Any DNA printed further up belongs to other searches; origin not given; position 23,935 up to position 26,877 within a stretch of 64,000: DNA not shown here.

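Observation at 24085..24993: About 280 residues of Ala/Arg/Glu-rich non-membrane sequence between the antiporter core and a terminal TM anchor in the set-2 L-like subunit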

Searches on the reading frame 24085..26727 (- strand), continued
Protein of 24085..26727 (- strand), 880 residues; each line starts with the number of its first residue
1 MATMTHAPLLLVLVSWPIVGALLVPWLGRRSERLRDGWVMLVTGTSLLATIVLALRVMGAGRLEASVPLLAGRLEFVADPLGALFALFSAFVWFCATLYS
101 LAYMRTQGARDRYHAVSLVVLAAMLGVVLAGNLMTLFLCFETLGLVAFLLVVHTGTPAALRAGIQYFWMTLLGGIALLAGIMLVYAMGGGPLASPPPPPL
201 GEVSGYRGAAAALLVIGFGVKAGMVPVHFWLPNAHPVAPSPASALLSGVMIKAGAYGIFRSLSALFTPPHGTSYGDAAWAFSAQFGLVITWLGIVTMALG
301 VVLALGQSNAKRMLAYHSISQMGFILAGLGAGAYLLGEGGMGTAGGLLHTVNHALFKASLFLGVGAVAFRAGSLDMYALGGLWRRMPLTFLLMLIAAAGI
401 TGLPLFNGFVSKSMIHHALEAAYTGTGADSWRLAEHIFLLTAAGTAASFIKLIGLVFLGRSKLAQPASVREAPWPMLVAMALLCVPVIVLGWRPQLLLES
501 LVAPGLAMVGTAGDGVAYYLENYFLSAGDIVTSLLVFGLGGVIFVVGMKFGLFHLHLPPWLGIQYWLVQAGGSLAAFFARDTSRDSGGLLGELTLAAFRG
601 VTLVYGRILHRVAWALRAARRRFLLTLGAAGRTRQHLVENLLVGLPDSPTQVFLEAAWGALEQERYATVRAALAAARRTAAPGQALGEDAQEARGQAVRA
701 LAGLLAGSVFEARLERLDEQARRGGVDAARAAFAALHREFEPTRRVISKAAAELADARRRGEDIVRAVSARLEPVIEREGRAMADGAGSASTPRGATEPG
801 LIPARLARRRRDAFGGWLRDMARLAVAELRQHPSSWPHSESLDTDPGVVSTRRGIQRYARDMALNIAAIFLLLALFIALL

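Call 25: search_solved_structures(query=window:24088-26727:-, max_evalue=1e-10)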
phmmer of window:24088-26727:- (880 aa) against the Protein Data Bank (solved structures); distinct sequences matched with E-value up to 1e-10: 71 (the best 60 are shown).
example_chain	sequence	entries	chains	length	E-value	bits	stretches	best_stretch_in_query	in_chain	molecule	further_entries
6cfw_H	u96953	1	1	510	4.1e-55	190.7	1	8-505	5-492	Monovalent cation/H+ antiporter subunit D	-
7qru_A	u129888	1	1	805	1.3e-47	165.9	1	17-545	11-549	Na+/H+ antiporter subunit A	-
6z16_A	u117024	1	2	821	2.1e-43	152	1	8-509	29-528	Multisubunit Na+/H+ antiporter, A subunit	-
6u8y_X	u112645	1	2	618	6.2e-37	130.6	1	12-501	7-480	NADH dehydrogenase subunit M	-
7qru_D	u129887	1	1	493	4.2e-34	121.2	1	9-494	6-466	Na+/H+ antiporter subunit D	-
7z0s_C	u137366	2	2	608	1.8e-31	112.5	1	14-500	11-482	Formate hydrogenlyase subunit 3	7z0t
6u8y_H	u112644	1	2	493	2.2e-31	112.3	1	11-494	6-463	NADH dehydrogenase subunit N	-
7d3u_A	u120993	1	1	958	7.7e-29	103.8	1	22-562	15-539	Monovalent Na+/H+ antiporter subunit A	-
6hum_F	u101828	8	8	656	1.7e-28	102.7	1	74-492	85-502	NADH dehydrogenase subunit 5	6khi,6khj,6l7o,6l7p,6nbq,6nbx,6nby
4he8_L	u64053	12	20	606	5.1e-27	97.8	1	12-509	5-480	NADH-quinone oxidoreductase subunit 12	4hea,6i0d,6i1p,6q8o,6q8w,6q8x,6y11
8e9g_L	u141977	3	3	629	2.8e-26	95.4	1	12-492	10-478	NADH-quinone oxidoreductase, L subunit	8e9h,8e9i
7d3u_D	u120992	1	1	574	3.6e-26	95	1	10-428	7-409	Monovalent Na+/H+ antiporter subunit D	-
8qby_M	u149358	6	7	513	7.2e-26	94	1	9-415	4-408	NADH dehydrogenase subunit M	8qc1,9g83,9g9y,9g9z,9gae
6hum_D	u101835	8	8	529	2.4e-25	92.2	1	7-500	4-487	NAD(P)H-quinone oxidoreductase chain 4 1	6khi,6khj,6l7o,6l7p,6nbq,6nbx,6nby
7ar7_L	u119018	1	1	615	3.8e-25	91.6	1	11-494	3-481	NADH-ubiquinone oxidoreductase chain 5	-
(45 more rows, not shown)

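Call 35: predict_structure(alignment_id=A2)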
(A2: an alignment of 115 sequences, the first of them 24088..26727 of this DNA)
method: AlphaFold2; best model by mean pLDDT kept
length: 880 residues; sequences in the alignment: 115
mean_pLDDT: 85.7   pTM: 0.71
mean pLDDT of the five models: 85.7, 85.0, 84.2, 82.5, 82.2
residues with pLDDT >= 90: 556; 70-90: 166; 50-70: 92; < 50: 66
segments of 3 or more residues with pLDDT < 50: 630-646, 793-812, 835-844, 858-864, 878-880
pLDDT, mean of each block of 10 residues (from residue 1): 79 98 97 98 98 97 92 92 97 98 93 96 97 95 88 87 88 92 90 67 82 93 77 85 89 92 87 84 94 96 94 94 97 86 96 95 97 94 97 97 95 97 95 98 97 96 96 98 97 97 93 93 97 98 97 82 78 81 56 72 75 71 55 43 57 92 97 93 73 94 96 95 93 97 98 95 93 97 90 45 39 58 59 48 54 52 53 52
secondary structure, 60 per line:
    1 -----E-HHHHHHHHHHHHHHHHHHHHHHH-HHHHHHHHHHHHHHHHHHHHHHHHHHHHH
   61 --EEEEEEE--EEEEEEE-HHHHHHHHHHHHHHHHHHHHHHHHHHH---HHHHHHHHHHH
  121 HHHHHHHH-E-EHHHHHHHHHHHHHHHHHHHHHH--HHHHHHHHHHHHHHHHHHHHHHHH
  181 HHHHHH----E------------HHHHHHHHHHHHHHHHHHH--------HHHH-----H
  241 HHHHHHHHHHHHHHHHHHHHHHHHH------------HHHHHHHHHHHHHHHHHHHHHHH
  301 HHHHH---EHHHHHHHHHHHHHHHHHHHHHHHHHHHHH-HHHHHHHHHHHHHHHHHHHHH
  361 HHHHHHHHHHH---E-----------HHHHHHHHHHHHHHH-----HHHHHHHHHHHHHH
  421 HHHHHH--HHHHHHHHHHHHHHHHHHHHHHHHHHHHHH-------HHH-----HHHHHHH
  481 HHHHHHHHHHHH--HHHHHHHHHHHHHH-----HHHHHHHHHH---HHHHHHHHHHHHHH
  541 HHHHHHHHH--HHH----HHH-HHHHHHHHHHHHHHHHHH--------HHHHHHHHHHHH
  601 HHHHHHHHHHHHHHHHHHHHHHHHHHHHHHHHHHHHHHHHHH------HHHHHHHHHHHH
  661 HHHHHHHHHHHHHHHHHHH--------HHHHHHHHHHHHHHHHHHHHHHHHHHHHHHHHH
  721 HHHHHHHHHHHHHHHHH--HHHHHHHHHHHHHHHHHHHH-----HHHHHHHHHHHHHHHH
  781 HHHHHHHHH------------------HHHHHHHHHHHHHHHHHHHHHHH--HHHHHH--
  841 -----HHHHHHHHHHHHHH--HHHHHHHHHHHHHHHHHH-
elements in order (helices of 4 or more, strands of 3 or more residues): H8-30 H32-60 E63-69 E72-78 H80-106 H110-128 H133-154 H157-186 H204-222 H231-234 H240-265 H278-305 H310-338 H340-371 H387-401 H407-426 H429-458 H474-492 H495-508 H514-523 H527-549 H563-580 H589-642 H649-679 H688-737 H740-759 H765-789 H808-830 H833-838 H846-859 H862-879

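Call 39: fold_search(model_id=the predicted structure, library=pdb)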
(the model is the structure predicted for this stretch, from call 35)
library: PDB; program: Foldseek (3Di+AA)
matches with E <= 10: 592; with E <= 0.001: 193
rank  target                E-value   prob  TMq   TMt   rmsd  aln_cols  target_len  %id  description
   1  9a6h_A                1.7e-22  1.00  0.55  0.60  19.8       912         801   21  Integrative model of MRPA-MRPD by crosslinking MS and deep learning (released 2024-09-18)
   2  7qru_A                2.9e-22  1.00  0.57  0.62  19.6       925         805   20  Structure of Bacillus pseudofirmus Mrp antiporter complex, monomer (released 2022-11-09)
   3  6z16_A                2.6e-21  1.00  0.59  0.65  17.9       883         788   21  Structure of the Mrp antiporter complex (released 2020-08-12)
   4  8e9g_L                4.8e-21  1.00  0.50  0.69  14.8       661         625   25  Mycobacterial respiratory complex I with both quinone positions modelled (released 2022-10-12)
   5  6khj_F                2.3e-20  1.00  0.49  0.67  14.4       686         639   24  Supercomplex for electron transfer (released 2020-02-12)
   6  6cfw_H                2.6e-20  1.00  0.50  0.86   4.4       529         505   29  cryoEM structure of a respiratory membrane-bound hydrogenase (released 2018-05-23)
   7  8e9i_L                3.2e-20  1.00  0.52  0.73  12.5       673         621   24  Mycobacterial respiratory complex I, semi-inserted quinone (released 2022-10-12)
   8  6hum_F                2.5e-19  1.00  0.48  0.68  14.3       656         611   24  Structure of the photosynthetic complex I from Thermosynechococcus elongatus (released 2019-01-09)
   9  9a6h_B                3.0e-19  1.00  0.50  0.87   5.7       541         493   22  Integrative model of MRPA-MRPD by crosslinking MS and deep learning (released 2024-09-18)
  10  7z0s_C                4.1e-19  1.00  0.50  0.72   5.9       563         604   26  Structure of the Escherichia coli formate hydrogenlyase complex (anaerobic preparation, without formate dehydrogenase  (released 2022-09-28)
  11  9q8i_L                5.7e-19  1.00  0.49  0.70  14.3       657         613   21  Cryo-EM structure of E. coli complex I variant V96P/N142M (NuoE) (released 2025-11-05)
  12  6khi_F                6.4e-19  1.00  0.49  0.66  14.8       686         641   25  Supercomplex for cylic electron transport in cyanobacteria (released 2020-02-12)
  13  3rko_B                1.0e-18  1.00  0.49  0.69  14.5       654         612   22  Crystal structure of the membrane domain of respiratory complex I from E. coli at 3.0 angstrom resolution (released 2011-08-03)
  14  7z84_L                1.2e-18  1.00  0.48  0.69  14.2       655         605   22  Complex I from E. coli, DDM/LMNG-purified, under Turnover at pH 8, Open-ready state (released 2022-09-21)
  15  6z16_D                1.5e-18  1.00  0.50  0.89   5.3       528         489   24  Structure of the Mrp antiporter complex (released 2020-08-12)
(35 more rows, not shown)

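Call 53: find_encoding_contigs(protein=P0071, flank=10000, max_places=4)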
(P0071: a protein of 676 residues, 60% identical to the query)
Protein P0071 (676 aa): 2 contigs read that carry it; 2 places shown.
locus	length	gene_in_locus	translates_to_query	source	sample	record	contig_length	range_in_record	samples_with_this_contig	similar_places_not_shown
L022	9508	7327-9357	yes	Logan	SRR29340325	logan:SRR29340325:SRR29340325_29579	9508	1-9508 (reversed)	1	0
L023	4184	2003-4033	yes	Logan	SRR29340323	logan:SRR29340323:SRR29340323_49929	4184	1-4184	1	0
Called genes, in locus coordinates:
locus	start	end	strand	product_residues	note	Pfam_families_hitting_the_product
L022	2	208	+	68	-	?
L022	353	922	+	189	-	PF01899:MNHE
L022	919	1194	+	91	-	PF04066:MrpF_PhaF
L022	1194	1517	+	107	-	PF03334:PhaG_MnhG_YufB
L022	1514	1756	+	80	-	PF13244:MbhD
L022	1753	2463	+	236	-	PF20501:MbhE, PF04039:MnhB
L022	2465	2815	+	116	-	PF00420:Oxidored_q2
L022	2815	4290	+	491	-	PF00361:Proton_antipo_M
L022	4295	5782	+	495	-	PF00662:Proton_antipo_N (weak), PF00361:Proton_antipo_M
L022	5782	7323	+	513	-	PF00361:Proton_antipo_M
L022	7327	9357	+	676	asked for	PF10125:NADHdeh_related (weak), PF00361:Proton_antipo_M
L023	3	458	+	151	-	?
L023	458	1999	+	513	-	PF00361:Proton_antipo_M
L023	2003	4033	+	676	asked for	PF10125:NADHdeh_related (weak), PF00361:Proton_antipo_M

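Call 54: find_encoding_contigs(protein=P0108, flank=10000, max_places=4)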
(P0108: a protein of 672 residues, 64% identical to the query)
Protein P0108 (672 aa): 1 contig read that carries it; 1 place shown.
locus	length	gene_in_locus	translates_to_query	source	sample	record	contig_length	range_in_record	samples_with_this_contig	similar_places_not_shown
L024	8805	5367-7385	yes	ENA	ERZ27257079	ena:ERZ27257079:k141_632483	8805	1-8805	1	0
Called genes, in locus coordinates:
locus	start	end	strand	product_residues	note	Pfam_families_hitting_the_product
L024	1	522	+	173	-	?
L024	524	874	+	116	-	PF00420:Oxidored_q2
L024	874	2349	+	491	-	PF00361:Proton_antipo_M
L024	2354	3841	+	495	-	PF00662:Proton_antipo_N (weak), PF00361:Proton_antipo_M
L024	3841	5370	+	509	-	PF00361:Proton_antipo_M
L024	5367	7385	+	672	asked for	PF00361:Proton_antipo_M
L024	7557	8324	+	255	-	PF13489:Methyltransf_23, PF13847:Methyltransf_31 (weak), PF08241:Methyltransf_11, PF08242:Methyltransf_12, PF13649:Methyltransf_25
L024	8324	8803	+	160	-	?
